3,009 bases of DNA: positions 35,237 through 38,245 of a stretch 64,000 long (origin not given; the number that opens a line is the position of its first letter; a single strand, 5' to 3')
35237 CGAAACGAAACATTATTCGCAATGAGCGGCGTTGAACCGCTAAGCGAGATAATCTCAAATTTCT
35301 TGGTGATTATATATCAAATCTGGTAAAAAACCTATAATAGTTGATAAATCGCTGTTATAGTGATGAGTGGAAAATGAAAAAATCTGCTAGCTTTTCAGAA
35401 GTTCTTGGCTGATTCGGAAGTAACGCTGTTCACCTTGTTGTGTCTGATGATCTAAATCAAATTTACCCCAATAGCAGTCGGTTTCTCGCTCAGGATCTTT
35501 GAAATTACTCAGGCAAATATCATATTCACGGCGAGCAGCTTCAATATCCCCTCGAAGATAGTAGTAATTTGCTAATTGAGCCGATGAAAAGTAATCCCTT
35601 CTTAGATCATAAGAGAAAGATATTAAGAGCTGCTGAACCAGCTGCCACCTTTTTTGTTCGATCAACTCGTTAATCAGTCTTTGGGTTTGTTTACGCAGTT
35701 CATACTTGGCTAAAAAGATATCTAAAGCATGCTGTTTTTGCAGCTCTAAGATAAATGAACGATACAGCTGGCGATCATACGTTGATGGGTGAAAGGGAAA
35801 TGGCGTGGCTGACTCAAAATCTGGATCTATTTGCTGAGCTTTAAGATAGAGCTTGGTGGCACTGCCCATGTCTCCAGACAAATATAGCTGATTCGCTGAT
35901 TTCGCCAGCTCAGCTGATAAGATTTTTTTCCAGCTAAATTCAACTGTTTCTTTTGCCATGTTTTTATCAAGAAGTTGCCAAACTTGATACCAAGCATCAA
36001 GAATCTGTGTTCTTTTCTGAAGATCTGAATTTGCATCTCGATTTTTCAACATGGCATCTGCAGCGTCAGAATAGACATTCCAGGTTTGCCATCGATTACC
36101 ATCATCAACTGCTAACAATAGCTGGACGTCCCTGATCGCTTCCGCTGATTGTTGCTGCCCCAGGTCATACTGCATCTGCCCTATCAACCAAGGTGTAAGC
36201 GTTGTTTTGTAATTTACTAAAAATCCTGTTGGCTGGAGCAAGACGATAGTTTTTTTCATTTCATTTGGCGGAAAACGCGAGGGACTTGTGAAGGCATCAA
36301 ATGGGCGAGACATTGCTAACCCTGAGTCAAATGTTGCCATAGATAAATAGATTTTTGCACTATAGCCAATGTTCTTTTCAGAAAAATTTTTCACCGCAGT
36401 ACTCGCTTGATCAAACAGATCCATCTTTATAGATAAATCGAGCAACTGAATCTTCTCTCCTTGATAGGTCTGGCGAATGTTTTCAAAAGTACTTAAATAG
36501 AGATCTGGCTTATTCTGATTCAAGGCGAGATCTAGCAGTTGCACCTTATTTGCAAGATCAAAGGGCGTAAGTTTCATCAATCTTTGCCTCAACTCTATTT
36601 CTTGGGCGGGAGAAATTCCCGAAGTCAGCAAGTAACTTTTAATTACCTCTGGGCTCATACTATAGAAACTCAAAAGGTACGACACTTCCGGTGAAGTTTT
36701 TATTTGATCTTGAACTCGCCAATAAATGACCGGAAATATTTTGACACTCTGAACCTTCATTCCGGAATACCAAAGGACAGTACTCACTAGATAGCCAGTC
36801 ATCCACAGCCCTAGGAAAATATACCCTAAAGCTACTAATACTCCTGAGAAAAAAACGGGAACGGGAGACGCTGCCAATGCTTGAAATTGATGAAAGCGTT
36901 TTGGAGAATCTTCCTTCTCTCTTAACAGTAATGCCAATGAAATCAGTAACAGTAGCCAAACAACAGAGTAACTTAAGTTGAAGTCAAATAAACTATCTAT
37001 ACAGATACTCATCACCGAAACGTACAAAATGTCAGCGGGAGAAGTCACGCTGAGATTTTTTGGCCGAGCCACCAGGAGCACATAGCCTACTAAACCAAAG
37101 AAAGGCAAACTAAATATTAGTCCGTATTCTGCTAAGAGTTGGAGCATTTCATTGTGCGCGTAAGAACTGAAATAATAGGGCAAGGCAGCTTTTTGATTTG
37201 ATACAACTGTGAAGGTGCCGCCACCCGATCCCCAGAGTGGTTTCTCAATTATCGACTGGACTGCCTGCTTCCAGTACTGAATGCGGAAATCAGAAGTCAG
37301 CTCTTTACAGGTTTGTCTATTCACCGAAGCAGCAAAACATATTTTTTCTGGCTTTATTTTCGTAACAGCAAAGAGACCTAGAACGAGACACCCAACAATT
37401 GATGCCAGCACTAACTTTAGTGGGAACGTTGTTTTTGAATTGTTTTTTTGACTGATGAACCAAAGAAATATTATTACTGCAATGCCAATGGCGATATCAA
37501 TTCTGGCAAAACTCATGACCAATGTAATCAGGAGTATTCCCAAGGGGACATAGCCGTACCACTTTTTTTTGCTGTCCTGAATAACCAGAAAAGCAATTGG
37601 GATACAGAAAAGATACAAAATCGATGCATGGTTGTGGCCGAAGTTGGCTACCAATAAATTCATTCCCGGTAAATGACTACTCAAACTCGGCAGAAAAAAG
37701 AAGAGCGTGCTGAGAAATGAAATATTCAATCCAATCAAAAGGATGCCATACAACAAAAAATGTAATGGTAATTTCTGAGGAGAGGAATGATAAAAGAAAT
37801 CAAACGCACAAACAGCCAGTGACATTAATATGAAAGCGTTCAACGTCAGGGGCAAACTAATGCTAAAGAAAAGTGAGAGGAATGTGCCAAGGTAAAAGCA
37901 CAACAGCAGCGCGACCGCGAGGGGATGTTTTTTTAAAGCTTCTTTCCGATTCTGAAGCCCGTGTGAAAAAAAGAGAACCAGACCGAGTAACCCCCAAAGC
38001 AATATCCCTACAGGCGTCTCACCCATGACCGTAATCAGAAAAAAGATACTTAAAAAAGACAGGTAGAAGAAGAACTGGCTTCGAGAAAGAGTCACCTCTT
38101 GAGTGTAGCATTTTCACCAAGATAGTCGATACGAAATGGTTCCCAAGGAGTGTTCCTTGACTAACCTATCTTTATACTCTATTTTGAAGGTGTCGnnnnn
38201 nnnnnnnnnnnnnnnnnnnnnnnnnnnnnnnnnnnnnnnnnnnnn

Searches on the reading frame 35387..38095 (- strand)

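Call 11: search_protein_families(library=pfam, proteins=[window:35387-38095:-], max_evalue=0.001)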
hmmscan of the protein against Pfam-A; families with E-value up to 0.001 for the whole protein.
window:35387-38095:- (902 aa): 1 family
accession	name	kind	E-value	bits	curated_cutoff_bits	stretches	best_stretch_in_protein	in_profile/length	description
PF04932.20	Wzy_C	-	6.2e-16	59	31.7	1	186-327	4-143/149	O-Antigen ligase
